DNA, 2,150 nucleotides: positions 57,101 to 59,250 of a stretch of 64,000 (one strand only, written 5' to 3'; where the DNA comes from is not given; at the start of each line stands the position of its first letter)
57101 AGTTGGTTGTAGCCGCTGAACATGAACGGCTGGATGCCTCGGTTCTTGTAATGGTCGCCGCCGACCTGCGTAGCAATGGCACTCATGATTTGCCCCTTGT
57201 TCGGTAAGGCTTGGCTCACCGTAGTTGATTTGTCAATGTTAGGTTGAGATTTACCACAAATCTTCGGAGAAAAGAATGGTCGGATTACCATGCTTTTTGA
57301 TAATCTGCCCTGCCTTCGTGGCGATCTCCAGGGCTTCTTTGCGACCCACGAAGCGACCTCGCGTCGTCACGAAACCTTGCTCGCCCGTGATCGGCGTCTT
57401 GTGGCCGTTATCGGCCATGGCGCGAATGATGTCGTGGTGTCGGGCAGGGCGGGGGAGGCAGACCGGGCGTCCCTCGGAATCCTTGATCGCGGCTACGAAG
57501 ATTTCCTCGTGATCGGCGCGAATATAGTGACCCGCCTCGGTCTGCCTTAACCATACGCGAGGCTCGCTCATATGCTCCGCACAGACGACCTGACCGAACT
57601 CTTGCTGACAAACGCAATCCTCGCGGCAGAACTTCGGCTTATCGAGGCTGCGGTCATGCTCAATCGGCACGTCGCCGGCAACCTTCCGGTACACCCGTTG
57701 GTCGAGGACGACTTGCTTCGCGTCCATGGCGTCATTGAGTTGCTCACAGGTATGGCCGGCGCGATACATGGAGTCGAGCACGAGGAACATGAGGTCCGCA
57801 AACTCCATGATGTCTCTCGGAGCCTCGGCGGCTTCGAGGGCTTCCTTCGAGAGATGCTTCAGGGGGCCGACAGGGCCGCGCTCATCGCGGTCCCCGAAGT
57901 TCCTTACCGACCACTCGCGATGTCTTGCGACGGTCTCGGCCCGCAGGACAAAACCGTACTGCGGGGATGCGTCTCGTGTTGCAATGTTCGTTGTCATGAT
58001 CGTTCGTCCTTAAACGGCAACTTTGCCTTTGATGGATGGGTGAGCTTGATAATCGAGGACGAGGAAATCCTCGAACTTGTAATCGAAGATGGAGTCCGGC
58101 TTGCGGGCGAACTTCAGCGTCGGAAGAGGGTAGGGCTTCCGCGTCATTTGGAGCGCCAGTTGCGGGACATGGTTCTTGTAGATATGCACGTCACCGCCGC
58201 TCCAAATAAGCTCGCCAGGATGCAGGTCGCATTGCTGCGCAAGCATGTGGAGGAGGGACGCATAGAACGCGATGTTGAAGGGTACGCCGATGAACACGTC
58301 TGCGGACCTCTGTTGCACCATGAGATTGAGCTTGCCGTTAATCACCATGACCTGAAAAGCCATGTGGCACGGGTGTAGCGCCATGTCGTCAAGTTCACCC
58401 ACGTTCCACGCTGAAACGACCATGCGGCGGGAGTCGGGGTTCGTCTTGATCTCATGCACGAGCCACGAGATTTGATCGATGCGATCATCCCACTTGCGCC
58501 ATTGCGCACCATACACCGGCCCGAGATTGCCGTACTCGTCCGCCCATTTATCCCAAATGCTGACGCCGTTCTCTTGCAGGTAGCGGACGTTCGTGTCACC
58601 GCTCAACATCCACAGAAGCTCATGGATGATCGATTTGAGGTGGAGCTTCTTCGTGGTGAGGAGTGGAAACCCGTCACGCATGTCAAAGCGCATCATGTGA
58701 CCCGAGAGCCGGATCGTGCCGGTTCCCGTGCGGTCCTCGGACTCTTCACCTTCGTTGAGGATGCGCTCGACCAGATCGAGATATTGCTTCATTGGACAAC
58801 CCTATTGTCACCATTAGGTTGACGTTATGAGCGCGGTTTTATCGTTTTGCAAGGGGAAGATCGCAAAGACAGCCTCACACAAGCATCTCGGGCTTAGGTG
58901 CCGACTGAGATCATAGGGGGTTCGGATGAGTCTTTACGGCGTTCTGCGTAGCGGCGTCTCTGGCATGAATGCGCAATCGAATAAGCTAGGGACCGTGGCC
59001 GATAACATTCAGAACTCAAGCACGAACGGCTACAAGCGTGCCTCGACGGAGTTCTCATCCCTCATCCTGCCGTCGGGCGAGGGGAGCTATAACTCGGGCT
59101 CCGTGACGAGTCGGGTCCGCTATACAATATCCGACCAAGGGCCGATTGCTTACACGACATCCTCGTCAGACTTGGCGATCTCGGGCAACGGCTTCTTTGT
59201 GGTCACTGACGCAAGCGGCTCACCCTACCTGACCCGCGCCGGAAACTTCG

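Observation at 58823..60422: A phage-encoded, intact flagellar hook gene (flgE)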

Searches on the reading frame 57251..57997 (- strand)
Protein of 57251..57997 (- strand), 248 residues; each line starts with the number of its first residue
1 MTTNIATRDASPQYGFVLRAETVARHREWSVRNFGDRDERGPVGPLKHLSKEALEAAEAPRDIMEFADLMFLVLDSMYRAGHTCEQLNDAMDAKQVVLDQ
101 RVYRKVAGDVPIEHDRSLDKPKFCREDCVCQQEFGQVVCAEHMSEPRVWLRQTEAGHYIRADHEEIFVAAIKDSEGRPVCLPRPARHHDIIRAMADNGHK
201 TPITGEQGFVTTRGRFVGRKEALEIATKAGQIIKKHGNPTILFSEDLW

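Call 6: search_protein_families(library=pfam, proteins=[window:57251-57997:-], max_evalue=0.01)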
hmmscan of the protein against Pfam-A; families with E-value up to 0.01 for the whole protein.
window:57251-57997:- (248 aa): 1 family
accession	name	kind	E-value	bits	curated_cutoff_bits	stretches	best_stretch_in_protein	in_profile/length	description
PF04447.17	dATP-dGTP_PPHyd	-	3e-17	63.1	23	1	24-95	3-71/97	dATP/dGTP pyrophosphohydrolase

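Call 7: search_protein_families(library=phrogs, proteins=[window:57251-57997:-], max_evalue=0.001)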
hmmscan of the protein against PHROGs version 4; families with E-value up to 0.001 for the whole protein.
window:57251-57997:- (248 aa): 6 families
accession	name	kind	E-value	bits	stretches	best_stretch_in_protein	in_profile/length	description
phrog_4826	-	unknown function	5.2e-25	89.4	1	7-142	44-178/210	-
phrog_28084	-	unknown function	4.6e-21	76.4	1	24-103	287-363/385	-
phrog_17234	-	unknown function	1.6e-20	74.7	1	19-125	60-163/203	-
phrog_6144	-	unknown function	1.9e-18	68.6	1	24-112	92-177/182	-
phrog_8589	-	unknown function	1.5e-17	64.8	1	24-105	101-179/232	-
phrog_839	-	unknown function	3.1e-15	57.5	1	184-248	101-175/253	-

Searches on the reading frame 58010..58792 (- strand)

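Call 6: search_protein_families(library=pfam, proteins=[window:58010-58792:-], max_evalue=0.01)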
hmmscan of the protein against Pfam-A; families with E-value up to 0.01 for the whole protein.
window:58010-58792:- (260 aa): 1 family
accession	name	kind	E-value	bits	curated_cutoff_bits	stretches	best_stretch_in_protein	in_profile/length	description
PF00303.24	Thymidylat_synt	-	1.1e-115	385.9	24.3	1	2-260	1-266/266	Thymidylate synthase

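Call 7: search_protein_families(library=phrogs, proteins=[window:58010-58792:-], max_evalue=0.001)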
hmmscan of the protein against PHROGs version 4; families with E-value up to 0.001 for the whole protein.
window:58010-58792:- (260 aa): 4 families
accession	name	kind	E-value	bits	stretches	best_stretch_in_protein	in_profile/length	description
phrog_160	-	DNA, RNA and nucleotide metabolism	8.6e-117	390.8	1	1-260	33-308/335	thymidylate synthase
phrog_5682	-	DNA, RNA and nucleotide metabolism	5.4e-65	219.6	1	57-260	5-209/209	thymidylate synthase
phrog_5131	-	DNA, RNA and nucleotide metabolism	1.7e-26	94.3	1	3-215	12-227/357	thymidylate synthase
phrog_3676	-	DNA, RNA and nucleotide metabolism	4.5e-14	53.4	1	9-217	22-239/351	thymidylate synthase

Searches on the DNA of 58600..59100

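Call 85: search_rna_families(source=window, start=58600, end=59100, threshold=evalue, max_evalue=1, show_alignments=3)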
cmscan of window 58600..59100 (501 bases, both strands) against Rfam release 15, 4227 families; matches with E-value up to 1: 0.
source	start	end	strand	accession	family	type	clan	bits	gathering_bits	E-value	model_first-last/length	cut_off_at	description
